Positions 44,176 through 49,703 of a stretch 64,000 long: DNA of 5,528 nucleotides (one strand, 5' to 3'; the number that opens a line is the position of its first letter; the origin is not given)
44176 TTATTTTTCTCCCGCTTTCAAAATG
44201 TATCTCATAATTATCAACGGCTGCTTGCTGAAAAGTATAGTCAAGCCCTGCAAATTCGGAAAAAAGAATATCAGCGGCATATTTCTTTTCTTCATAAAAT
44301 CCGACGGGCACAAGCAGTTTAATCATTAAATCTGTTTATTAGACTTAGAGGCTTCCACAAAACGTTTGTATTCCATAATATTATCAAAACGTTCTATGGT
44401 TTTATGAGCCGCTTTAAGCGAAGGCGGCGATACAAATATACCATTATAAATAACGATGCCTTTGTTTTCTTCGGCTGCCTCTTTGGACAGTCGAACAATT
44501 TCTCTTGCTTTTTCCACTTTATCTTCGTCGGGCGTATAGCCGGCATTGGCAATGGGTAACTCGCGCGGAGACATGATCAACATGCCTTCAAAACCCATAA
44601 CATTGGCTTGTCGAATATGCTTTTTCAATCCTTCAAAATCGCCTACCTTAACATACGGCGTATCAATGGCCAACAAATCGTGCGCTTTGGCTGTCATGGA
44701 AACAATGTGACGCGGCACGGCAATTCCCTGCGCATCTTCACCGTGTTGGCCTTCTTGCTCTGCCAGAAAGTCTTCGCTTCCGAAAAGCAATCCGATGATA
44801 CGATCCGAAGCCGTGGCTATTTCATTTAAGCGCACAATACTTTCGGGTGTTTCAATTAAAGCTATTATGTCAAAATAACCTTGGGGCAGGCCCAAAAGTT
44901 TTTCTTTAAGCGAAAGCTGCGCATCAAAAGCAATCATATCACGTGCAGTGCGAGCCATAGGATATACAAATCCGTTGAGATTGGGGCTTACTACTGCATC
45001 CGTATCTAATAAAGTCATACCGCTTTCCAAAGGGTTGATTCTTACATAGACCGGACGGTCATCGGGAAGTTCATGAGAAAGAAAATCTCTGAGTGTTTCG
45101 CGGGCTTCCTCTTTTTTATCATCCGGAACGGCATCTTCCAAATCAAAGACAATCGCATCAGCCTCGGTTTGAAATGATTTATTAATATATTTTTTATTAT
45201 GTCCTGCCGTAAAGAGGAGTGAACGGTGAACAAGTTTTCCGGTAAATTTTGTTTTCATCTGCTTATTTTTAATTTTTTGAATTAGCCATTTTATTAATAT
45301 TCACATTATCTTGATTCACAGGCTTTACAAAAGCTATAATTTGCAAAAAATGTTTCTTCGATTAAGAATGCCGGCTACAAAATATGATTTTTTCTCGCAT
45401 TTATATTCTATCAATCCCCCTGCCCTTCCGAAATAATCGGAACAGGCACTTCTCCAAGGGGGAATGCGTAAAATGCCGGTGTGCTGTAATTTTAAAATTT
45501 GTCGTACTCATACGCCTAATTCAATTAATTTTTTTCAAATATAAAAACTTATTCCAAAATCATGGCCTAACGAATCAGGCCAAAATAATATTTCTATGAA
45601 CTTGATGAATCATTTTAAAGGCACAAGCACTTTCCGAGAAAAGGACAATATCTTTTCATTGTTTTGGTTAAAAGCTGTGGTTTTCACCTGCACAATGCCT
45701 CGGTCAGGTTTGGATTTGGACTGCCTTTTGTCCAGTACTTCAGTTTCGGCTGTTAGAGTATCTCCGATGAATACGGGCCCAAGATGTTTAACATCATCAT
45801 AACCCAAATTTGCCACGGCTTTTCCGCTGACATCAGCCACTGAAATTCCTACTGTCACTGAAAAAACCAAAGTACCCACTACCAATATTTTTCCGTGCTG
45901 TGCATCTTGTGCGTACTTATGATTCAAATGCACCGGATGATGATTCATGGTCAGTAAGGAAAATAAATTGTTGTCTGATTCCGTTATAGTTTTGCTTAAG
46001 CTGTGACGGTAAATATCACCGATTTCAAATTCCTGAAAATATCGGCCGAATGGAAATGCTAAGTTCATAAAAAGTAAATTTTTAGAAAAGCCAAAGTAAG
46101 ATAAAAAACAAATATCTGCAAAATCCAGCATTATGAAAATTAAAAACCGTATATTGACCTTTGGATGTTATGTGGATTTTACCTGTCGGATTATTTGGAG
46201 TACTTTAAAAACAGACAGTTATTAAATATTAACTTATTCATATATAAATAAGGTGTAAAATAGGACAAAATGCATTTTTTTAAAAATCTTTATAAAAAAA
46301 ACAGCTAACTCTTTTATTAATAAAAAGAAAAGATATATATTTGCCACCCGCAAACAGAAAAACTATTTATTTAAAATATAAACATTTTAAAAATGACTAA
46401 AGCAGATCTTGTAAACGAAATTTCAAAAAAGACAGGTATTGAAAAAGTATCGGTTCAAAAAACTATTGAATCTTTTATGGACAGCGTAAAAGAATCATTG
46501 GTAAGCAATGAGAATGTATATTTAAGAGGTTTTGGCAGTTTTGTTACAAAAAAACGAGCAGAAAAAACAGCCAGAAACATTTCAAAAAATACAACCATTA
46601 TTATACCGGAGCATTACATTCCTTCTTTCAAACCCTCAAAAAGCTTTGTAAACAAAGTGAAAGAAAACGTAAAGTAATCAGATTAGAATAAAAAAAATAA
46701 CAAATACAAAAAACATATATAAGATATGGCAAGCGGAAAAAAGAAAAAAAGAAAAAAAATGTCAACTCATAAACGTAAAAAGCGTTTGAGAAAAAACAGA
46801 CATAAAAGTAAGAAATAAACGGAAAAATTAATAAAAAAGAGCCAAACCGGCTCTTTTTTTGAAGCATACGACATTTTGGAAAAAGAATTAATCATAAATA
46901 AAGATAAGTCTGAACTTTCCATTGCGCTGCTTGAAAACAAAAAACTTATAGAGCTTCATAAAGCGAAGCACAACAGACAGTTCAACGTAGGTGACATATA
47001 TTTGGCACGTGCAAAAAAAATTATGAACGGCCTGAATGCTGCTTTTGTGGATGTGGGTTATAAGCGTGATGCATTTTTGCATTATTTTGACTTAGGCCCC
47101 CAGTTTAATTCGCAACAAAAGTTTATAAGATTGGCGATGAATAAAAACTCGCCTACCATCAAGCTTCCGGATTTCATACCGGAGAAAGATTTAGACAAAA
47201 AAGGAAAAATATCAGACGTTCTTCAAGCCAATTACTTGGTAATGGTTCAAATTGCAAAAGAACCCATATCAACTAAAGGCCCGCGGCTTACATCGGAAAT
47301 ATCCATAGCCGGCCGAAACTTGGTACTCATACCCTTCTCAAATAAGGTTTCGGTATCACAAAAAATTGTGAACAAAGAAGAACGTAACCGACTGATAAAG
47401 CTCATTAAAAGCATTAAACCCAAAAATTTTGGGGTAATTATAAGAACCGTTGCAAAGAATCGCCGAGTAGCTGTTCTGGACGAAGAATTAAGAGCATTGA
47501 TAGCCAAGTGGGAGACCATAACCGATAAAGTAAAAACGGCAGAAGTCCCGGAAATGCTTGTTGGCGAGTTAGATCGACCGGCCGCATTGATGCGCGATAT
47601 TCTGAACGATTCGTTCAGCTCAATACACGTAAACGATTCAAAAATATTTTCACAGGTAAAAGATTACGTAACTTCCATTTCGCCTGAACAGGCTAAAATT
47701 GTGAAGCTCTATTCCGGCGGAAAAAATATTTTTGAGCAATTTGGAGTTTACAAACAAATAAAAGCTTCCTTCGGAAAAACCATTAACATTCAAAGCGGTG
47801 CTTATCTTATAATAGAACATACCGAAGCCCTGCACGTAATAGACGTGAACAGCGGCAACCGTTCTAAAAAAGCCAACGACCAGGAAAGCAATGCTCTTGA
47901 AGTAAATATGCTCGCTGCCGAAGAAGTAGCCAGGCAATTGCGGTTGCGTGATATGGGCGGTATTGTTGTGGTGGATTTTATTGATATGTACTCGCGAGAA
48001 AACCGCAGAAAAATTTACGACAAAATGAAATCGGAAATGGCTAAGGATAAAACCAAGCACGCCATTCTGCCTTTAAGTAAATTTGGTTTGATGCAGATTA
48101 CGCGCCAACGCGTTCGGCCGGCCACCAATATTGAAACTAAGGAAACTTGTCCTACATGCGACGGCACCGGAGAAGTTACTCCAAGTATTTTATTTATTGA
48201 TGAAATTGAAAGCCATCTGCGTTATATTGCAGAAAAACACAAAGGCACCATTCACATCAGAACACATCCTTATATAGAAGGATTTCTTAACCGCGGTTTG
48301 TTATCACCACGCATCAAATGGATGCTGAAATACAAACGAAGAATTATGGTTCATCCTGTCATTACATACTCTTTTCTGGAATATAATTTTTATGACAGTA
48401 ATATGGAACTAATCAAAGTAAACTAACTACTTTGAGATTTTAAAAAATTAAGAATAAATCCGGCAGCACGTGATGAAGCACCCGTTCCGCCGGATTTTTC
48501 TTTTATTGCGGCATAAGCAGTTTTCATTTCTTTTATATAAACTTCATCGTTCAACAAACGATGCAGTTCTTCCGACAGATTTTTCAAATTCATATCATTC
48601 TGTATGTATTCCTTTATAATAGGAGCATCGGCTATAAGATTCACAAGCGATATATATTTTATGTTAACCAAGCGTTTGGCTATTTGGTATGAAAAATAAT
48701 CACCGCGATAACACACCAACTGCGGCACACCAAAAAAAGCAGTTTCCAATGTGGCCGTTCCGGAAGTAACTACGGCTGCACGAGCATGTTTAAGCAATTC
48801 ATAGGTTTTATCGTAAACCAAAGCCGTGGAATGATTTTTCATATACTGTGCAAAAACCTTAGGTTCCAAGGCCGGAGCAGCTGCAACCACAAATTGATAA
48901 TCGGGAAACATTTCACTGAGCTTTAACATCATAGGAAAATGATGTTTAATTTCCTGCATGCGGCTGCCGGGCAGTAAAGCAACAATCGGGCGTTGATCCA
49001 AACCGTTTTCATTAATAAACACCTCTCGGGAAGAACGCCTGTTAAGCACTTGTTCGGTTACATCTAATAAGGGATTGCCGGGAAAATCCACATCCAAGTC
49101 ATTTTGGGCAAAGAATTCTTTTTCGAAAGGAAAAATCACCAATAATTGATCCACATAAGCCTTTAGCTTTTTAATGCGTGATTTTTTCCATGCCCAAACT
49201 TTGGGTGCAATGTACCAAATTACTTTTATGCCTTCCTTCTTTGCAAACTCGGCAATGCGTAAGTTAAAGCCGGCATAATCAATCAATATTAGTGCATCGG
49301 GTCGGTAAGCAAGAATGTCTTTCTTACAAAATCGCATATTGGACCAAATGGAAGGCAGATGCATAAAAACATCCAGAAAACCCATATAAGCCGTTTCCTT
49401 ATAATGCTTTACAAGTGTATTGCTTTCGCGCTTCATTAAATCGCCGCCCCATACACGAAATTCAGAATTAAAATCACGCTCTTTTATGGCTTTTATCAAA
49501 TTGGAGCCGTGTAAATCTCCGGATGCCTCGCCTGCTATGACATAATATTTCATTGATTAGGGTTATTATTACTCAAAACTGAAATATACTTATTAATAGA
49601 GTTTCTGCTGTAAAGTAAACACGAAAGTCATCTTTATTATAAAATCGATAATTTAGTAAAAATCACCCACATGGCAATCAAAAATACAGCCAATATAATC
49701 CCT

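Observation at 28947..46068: Candidate novel zwitterionic surface-polysaccharide system (AATGal-type amine plus diacetamido-uronate)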

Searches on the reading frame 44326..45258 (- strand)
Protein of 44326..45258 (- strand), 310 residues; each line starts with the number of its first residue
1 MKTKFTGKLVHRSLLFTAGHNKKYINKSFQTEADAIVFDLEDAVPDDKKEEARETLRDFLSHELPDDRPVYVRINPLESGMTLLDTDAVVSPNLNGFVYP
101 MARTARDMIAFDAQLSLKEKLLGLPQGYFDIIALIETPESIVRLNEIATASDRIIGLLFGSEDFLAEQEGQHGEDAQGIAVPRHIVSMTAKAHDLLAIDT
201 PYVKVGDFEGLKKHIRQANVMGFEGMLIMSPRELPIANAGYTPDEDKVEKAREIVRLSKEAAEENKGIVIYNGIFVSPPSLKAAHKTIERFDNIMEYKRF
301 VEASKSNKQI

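Call 5: search_protein_families(library=pfam, proteins=[window:44326-45258:-])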
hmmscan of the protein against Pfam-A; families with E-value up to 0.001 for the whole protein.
window:44326-45258:- (310 aa): 2 families
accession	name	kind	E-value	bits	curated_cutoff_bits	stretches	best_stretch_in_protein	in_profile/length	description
PF03328.21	HpcH_HpaI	-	2.3e-34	119.1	25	1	12-231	1-221/221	HpcH/HpaI aldolase/citrate lyase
PF15617.12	C-C_Bond_Lyase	-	9.6e-07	28.7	28.4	1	24-257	23-284/320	C-C_Bond_Lyase of the TIM-Barrel fold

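Call 7: search_protein_families(library=ncbifam, proteins=[window:44326-45258:-], max_evalue=0.001)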
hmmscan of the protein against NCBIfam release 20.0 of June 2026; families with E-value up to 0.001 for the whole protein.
window:44326-45258:- (310 aa): 4 families
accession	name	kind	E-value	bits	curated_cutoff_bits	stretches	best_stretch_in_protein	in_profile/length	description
TIGR01588.1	citE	equivalog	1.9e-45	155.1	443.4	1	11-289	3-281/288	citrate (pro-3S)-lyase subunit beta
NF038242.1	RipC_Ccl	equivalog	1.4e-36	126.4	375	1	12-260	2-243/268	itaconate degradation C-C-lyase RipC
NF041626.1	malyCoAlyase_Halo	equivalog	9.8e-15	54.3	500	1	32-297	33-319/340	L-malyl-CoA/beta-methylmalyl-CoA lyase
NF041315.1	malate_syn_AceB_Halo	equivalog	5e-10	38.6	780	1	72-247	90-273/429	malate synthase AceB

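Call 32: find_homologous_proteins(query=window:44326-45258:-, max_evalue=1e-20)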
Query window:44326-45258:- (310 aa): 353 proteins with E <= 1e-20 among 2620 candidates; the best 120 are listed.
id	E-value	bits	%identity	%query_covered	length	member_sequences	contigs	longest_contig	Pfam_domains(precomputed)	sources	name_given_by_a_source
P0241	4.0e-198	675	99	100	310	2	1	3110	PF03328.21,PF15617.13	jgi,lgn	-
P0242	3.1e-187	639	94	99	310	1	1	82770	PF03328.21,PF15617.13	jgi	jgi:citrate lyase subunit beta/citryl-CoA lyase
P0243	6.9e-179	612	89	100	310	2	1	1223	PF03328.21,PF15617.13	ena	-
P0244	1.4e-144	499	73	98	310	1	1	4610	PF03328.21,PF15617.13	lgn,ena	-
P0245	2.2e-143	495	73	97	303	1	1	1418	PF03328.21,PF15617.13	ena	-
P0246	3.6e-142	491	73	96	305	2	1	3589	PF03328.21,PF15617.13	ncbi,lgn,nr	ncbi:MAG: CoA ester lyase [Bacteroidota bacterium]|nr:CoA ester lyase [Bacteroidota bacterium]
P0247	4.2e-142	491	71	98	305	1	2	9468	PF03328.21,PF15617.13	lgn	-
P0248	9.0e-142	490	71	99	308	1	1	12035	PF03328.21,PF15617.13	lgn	-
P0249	9.7e-141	486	71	98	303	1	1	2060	PF03328.21,PF15617.13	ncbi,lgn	-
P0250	8.8e-139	480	71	98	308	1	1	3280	PF03328.21,PF15617.13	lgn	-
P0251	2.5e-137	475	68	98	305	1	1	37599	PF03328.21,PF15617.13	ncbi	-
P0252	4.3e-137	474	70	97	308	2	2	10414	PF03328.21,PF15617.13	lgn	-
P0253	8.8e-137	473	68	98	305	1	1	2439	PF03328.21,PF15617.13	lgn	-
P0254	1.8e-136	472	67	99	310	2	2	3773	PF03328.21,PF15617.13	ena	-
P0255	1.8e-135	469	70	97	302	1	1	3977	PF03328.21,PF15617.13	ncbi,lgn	-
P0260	7.7e-133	460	66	97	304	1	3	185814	PF03328.21,PF15617.13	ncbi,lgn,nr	ncbi:MAG: CoA ester lyase [Bacteroidetes bacterium]|nr:CoA ester lyase [Bacteroidota bacterium]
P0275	1.3e-111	391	60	97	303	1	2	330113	PF03328.21,PF15617.13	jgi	jgi:citrate lyase subunit beta / citryl-CoA lyase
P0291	1.8e-99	351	53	96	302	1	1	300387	PF03328.21,PF15617.13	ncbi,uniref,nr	ncbi:HpcH/HpaI aldolase/citrate lyase family protein [Carboxylicivirga caseinilyticus]|uniref:HpcH/H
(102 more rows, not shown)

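Call 33: find_encoding_contigs(protein=P0260, flank=10000, max_places=1)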
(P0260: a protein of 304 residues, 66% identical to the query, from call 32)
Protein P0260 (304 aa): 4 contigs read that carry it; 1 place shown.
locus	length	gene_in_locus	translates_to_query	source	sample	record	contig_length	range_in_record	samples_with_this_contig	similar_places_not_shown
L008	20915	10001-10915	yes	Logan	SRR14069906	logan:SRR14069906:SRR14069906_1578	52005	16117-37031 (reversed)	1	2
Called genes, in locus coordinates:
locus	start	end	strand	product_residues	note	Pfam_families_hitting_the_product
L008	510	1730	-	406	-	-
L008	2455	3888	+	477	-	PF13442:Cytochrome_CBB3, PF07995:GSDH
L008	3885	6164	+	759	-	PF13715:CarbopepD_reg_2, PF07715:Plug, PF00593:TonB_dep_Rec_b-barrel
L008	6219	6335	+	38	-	-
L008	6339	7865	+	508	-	PF00501:AMP-binding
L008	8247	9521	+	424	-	PF01943:Polysacc_synt, PF13440:Polysacc_synt_3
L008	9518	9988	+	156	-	PF19315:MC_hydratase, PF01575:MaoC_dehydratas, PF13452:FAS1_DH_region (weak)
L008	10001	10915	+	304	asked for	PF03328:HpcH_HpaI, PF15617:C-C_Bond_Lyase (faint)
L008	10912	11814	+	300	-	PF02522:Antibiotic_NAT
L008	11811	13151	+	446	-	PF23019:DUF7033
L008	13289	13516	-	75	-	-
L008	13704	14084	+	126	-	-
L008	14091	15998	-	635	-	PF00270:DEAD, PF04851:ResIII (weak), PF00271:Helicase_C, PF01325:Fe_dep_repress (faint), PF16124:RecQ_Zn_bind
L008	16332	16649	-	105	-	PF02567:PhzC-PhzF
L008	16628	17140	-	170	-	PF02567:PhzC-PhzF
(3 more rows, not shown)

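Call 34: find_encoding_contigs(protein=P0275, flank=10000, max_places=1)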
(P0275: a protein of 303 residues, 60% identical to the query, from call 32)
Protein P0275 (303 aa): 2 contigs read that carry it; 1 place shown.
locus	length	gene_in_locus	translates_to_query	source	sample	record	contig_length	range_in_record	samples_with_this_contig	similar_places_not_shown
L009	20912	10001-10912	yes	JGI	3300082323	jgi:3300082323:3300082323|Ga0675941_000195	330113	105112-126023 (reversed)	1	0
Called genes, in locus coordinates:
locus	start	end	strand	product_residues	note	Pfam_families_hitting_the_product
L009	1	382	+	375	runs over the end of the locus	PF00685:Sulfotransfer_1, PF13469:Sulfotransfer_3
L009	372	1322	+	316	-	PF00535:Glycos_transf_2, PF10111:Glyco_tranf_2_2 (weak)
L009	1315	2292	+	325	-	PF00685:Sulfotransfer_1, PF13469:Sulfotransfer_3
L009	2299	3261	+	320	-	PF03706:LPG_synthase_TM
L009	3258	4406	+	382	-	PF00155:Aminotran_1_2, PF01041:DegT_DnrJ_EryC1, PF00266:Aminotran_5 (weak)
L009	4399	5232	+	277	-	PF05853:BKACE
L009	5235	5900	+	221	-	PF25087:GMPPB_C (faint), PF00132:Hexapep, PF14602:Hexapep_2 (weak)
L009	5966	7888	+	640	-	-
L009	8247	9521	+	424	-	PF01943:Polysacc_synt, PF13440:Polysacc_synt_3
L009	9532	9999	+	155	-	PF19315:MC_hydratase, PF01575:MaoC_dehydratas, PF13452:FAS1_DH_region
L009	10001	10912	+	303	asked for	PF03328:HpcH_HpaI, PF15617:C-C_Bond_Lyase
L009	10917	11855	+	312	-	PF02522:Antibiotic_NAT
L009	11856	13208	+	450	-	PF23019:DUF7033, PF10096:DUF2334 (faint)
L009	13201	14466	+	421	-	-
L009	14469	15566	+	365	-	PF13439:Glyco_transf_4, PF00534:Glycos_transf_1, PF13692:Glyco_trans_1_4, PF26337:Gtf3_C (weak), PF13524:Glyco_trans_1_2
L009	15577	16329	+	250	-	PF00535:Glycos_transf_2, PF10111:Glyco_tranf_2_2, PF13641:Glyco_tranf_2_3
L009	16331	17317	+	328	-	PF00953:Glycos_transf_4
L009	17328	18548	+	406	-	PF04932:Wzy_C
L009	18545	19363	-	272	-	-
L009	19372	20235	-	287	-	PF13369:Transglut_core2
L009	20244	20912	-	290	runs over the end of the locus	PF01048:PNP_UDP_1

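Call 35: find_encoding_contigs(protein=P0291, flank=10000, max_places=1)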
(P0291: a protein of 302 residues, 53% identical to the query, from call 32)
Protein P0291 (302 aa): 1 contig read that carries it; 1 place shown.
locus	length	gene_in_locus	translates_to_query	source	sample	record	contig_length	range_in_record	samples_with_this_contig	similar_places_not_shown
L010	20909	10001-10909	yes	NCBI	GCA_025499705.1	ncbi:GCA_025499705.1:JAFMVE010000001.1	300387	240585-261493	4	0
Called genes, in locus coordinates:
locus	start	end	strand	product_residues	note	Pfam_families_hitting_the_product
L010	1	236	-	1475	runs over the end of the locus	-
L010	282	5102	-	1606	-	-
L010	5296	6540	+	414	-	PF00270:DEAD, PF04851:ResIII, PF00271:Helicase_C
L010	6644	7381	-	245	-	PF01171:ATP_bind_3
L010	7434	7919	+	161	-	PF18962:Por_Secre_tail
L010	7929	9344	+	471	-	PF24681:Kelch_KLHDC2_KLHL20_DRC7, PF25210:Kelch_FKB95, PF01344:Kelch_1, PF13964:Beta-prop_Calicin, PF24981:Beta-prop_ATRN-LZTR1, PF01344:Kelch_1, PF13415:Beta-prop_FBX42, PF24681:Kelch_KLHDC2_KLHL20_DRC7, +7 more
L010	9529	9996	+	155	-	PF19315:MC_hydratase, PF01575:MaoC_dehydratas, PF13452:FAS1_DH_region (faint)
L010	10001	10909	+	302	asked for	PF03328:HpcH_HpaI, PF15617:C-C_Bond_Lyase (weak)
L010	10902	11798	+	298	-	PF02522:Antibiotic_NAT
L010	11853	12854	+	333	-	PF13480:Acetyltransf_6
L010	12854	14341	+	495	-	PF01943:Polysacc_synt, PF13440:Polysacc_synt_3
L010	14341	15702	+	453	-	PF23019:DUF7033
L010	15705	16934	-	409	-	PF13524:Glyco_trans_1_2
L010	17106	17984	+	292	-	PF18075:FtsX_ECD, PF02687:FtsX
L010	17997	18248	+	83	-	PF11297:DUF3098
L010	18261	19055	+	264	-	PF02673:BacA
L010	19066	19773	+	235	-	PF01509:TruB_N, PF16198:TruB_C_2 (weak)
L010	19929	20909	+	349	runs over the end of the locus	PF02547:Queuosine_synth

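Call 84: find_related_loci(query=A2, collection=metagenome_contigs, flank=7000)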
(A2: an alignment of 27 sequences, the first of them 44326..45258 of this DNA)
Query A2 (310 aa) in metagenome_contigs; peptide patterns used: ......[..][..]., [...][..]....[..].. (x = any residue, [..] = any of these).
240 stretches matched a pattern; 53 encode a relative of the query (tblastn E <= 1e-3); 53 distinct loci.
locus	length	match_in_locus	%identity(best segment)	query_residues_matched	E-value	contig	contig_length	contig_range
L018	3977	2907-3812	70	1-302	3e-149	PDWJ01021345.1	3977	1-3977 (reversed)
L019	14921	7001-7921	66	1-307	1e-141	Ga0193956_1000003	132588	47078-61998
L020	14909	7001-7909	67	1-303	6e-142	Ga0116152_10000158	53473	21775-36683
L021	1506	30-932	66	1-301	2e-151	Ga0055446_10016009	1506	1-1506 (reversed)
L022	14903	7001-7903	55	1-302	7e-113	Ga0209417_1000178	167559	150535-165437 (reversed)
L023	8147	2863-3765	53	2-302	3e-109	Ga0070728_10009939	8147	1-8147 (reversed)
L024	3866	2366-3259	53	5-302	9e-109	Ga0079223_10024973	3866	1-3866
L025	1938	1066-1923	54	5-290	9e-112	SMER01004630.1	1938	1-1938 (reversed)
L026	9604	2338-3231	53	4-301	2e-102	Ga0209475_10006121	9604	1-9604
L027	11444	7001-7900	50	1-300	1e-101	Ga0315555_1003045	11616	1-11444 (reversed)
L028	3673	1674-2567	50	1-298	4e-102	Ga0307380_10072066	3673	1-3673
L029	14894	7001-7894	49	1-298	6e-101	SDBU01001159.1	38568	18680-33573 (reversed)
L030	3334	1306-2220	52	1-304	9e-103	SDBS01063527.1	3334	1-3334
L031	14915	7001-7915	50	1-305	4e-99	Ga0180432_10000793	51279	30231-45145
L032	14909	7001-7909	67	1-303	6e-142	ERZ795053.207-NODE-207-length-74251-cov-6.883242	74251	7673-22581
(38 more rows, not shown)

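Call 88: search_protein_families(library=ncbifam, proteins=[L009:10917-11855:+, L010:10902-11798:+, L010:11853-12854:+, L010:14341-15702:+], max_evalue=0.00001)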
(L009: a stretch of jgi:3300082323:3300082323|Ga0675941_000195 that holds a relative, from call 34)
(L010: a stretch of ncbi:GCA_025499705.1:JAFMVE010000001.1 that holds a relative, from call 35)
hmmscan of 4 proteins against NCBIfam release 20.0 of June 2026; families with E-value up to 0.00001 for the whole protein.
L009:10917-11855:+ (312 aa): 5 families
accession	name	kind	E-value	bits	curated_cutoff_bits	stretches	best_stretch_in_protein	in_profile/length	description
NF033082.0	AAC_3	equivalog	4.2e-20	72.2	270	1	10-163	2-169/262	aminoglycoside 3-N-acetyltransferase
NF033080.0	AAC_3_II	subfamily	4.2e-18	65.8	480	1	10-188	3-196/268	AAC(3)-II family aminoglycoside N-acetyltransferase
NF033180.1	AAC_3_VIII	exception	9.7e-15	54.5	560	1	9-159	14-179/286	aminoglycoside N-acetyltransferase AAC(3)-VIII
NF033081.0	AAC_3_IV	equivalog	2e-12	47.1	420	1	13-262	3-245/252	AAC(3)-IV family aminoglycoside N-acetyltransferase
NF033612.0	AAC_3_VIa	exception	9.1e-08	31.7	675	1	10-191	21-217/298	aminoglycoside N-acetyltransferase AAC(3)-VIa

L010:10902-11798:+ (298 aa): 5 families
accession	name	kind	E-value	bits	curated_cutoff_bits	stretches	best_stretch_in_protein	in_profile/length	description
NF033082.0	AAC_3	equivalog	4.8e-20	72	270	1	8-168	2-176/262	aminoglycoside 3-N-acetyltransferase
NF033180.1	AAC_3_VIII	exception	5.3e-17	62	560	1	6-151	13-173/286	aminoglycoside N-acetyltransferase AAC(3)-VIII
NF033081.0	AAC_3_IV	equivalog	8.1e-16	58.2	420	1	11-259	3-245/252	AAC(3)-IV family aminoglycoside N-acetyltransferase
NF033080.0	AAC_3_II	subfamily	1.2e-14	54.4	480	1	8-163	3-172/268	AAC(3)-II family aminoglycoside N-acetyltransferase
NF033612.0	AAC_3_VIa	exception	1.5e-08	34.2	675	1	10-164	23-191/298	aminoglycoside N-acetyltransferase AAC(3)-VIa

L010:11853-12854:+ (333 aa): 1 family
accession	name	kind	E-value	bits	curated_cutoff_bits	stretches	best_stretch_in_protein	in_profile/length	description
TIGR03019.1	pepcterm_femAB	equivalog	3.9e-08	32.7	260.35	1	145-310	118-280/330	FemAB family XrtA/PEP-CTERM system-associated protein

L010:14341-15702:+ (453 aa): 1 family
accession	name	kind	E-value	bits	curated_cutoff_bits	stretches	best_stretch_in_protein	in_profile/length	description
NF053580.1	deacetylase_VimE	equivalog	1e-37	129.7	440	1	62-436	67-430/431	UDP-2,3-diacetamido-2,3-dideoxy-alpha-D-glucuronate deacetylase VimE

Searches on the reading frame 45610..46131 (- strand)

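Call 5: search_protein_families(library=pfam, proteins=[window:45610-46131:-])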
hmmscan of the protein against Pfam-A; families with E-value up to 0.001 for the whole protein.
window:45610-46131:- (173 aa): 3 families
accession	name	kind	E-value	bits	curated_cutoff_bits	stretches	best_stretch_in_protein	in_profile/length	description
PF01575.25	MaoC_dehydratas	-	4.2e-21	75.3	27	1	36-152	5-120/123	MaoC like domain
PF19315.5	MC_hydratase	-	2.2e-19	70.2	26.5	1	29-171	21-165/353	Mesaconyl-CoA hydratase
PF13452.11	FAS1_DH_region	-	2.1e-05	25.1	22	1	41-162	7-130/132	FAS1-like, dehydratase domain region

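Call 7: search_protein_families(library=ncbifam, proteins=[window:45610-46131:-], max_evalue=0.001)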
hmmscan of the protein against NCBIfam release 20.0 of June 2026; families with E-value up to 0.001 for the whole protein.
window:45610-46131:- (173 aa): 4 families
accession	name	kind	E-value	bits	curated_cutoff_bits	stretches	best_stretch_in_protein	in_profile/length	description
NF038241.1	RipB_Ich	equivalog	7e-44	149.8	340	1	29-170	21-162/175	(R)-specific enoyl-CoA hydratase RipB/Ich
NF041625.1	methfumCoahyd_Halo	equivalog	1.2e-20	74.1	560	1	29-171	23-167/358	2-methylfumaryl-CoA hydratase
TIGR02278.1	PaaN-DH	equivalog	1.2e-16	60.1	562.8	1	26-165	519-657/664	phenylacetic acid degradation bifunctional protein PaaZ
NF006045.0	PRK08190.1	subfamily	6.4e-13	48.3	282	1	30-172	9-143/467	bifunctional enoyl-CoA hydratase/phosphate acetyltransferase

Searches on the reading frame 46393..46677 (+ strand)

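Call 5: search_protein_families(library=pfam, proteins=[window:46393-46677:+])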
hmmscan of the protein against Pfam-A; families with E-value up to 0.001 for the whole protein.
window:46393-46677:+ (94 aa): 4 families
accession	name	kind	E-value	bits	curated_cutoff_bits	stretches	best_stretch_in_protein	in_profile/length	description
PF00216.26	Bac_DNA_binding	-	9.4e-28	96.7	22.4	1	1-89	1-89/90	Bacterial DNA-binding protein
PF18291.6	HU-HIG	-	2.4e-07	31.3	26.2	1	2-91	33-120/125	HU domain fused to wHTH, Ig, or Glycine-rich motif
PF18175.6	HU-CCDC81_bac_2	-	1.4e-05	25.4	35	1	6-54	3-51/70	CCDC81-like prokaryotic HU domain 2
PF14908.11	HU-CCDC81_euk_1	-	7.2e-05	23.2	26.1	1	16-89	19-85/89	CCDC81 eukaryotic HU domain 1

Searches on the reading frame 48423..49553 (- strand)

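Call 5: search_protein_families(library=pfam, proteins=[window:48423-49553:-])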
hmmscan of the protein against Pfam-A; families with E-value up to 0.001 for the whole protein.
window:48423-49553:- (376 aa): 1 family
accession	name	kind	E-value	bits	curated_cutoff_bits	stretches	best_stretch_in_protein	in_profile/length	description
PF02684.21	LpxB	-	9.3e-86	288.5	22.6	1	4-347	2-352/374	Lipid-A-disaccharide synthetase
